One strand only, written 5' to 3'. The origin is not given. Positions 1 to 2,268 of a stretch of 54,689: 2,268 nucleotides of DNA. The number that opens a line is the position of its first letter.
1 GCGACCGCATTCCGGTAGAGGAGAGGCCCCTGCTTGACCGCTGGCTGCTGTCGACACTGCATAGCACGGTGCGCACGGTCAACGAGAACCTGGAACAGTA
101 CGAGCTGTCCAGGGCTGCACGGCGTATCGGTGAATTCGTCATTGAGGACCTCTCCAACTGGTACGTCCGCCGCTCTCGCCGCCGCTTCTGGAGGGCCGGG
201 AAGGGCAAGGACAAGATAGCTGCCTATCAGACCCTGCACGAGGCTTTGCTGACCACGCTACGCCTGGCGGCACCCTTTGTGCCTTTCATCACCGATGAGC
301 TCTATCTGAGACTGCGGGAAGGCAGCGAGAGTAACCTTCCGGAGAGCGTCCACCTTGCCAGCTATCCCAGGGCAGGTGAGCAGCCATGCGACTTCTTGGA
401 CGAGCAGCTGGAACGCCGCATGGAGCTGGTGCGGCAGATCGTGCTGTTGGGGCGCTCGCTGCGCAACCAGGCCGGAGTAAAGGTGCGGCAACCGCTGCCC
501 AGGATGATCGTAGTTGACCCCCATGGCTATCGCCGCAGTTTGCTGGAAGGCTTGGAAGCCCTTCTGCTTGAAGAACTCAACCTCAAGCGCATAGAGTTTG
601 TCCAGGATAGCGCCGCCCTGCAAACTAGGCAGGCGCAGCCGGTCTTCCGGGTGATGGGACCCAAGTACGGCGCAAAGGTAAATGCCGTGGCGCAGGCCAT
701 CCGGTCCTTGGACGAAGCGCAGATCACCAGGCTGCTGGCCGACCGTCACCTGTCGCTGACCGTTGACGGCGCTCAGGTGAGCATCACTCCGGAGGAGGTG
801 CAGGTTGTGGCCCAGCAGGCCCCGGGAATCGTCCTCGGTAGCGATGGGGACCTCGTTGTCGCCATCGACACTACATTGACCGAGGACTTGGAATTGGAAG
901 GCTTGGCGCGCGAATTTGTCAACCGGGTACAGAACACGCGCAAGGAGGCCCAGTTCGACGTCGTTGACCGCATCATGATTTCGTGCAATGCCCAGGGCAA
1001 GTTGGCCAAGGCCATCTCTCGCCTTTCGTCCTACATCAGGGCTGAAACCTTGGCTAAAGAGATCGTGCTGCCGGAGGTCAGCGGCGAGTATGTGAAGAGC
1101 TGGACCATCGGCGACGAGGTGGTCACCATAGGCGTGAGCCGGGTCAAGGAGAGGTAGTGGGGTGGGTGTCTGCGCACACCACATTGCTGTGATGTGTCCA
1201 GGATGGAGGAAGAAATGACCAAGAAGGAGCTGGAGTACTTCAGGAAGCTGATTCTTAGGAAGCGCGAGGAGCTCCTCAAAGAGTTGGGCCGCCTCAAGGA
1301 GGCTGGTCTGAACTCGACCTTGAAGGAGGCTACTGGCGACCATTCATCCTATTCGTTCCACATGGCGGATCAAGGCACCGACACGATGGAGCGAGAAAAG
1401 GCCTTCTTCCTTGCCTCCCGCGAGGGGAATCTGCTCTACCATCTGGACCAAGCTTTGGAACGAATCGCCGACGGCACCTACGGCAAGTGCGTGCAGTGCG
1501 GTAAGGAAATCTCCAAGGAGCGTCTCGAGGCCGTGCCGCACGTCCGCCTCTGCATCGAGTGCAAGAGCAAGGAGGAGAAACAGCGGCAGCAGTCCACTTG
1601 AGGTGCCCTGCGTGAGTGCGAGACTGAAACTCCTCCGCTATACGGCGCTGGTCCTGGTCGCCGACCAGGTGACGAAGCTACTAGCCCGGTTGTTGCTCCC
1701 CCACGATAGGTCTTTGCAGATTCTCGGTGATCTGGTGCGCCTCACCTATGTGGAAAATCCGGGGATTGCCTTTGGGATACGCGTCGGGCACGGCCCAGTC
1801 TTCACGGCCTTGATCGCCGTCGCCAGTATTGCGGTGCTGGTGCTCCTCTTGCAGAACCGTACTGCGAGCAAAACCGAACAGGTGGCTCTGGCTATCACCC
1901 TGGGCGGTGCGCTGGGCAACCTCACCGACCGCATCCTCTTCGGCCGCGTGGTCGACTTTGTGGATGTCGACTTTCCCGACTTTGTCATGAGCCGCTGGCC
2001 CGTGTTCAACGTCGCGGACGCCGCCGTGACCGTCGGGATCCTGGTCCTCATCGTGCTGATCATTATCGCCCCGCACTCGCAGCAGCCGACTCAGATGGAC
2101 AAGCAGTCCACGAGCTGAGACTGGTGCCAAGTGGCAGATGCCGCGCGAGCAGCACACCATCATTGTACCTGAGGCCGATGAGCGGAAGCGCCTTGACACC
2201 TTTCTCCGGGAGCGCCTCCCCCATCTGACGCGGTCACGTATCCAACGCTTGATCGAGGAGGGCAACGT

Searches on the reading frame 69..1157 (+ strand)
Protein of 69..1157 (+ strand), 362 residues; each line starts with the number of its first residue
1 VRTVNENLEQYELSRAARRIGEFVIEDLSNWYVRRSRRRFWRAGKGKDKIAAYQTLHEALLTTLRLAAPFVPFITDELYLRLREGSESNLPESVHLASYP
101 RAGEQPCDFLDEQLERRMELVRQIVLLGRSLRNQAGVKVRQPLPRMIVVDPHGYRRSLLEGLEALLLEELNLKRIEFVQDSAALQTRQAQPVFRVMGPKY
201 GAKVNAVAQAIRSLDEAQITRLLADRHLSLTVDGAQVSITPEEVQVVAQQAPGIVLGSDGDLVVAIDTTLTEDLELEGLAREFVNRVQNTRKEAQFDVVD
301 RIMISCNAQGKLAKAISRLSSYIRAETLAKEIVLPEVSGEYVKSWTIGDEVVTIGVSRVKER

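Call 38: search_protein_families(library=pfam, proteins=[window:69-1157:+], max_evalue=0.0001)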
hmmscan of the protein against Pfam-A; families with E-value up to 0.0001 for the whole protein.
window:69-1157:+ (362 aa): 2 families
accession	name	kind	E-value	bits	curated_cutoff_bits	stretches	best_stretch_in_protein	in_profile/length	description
PF19302.4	DUF5915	-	5.7e-52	176.5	27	1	165-358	3-194/195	Domain of unknown function (DUF5915)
PF08264.19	Anticodon_1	-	6e-31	107.8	25.1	1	3-144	14-145/148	Anticodon-binding domain of tRNA ligase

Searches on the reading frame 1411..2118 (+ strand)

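Call 38: search_protein_families(library=pfam, proteins=[window:1411-2118:+], max_evalue=0.0001)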
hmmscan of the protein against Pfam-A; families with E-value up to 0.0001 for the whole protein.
window:1411-2118:+ (235 aa): 1 family
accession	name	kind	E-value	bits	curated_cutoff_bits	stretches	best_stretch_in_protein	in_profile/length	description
PF01252.23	Peptidase_A8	-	8.2e-36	123.8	25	1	78-218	2-141/142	Signal peptidase (SPase) II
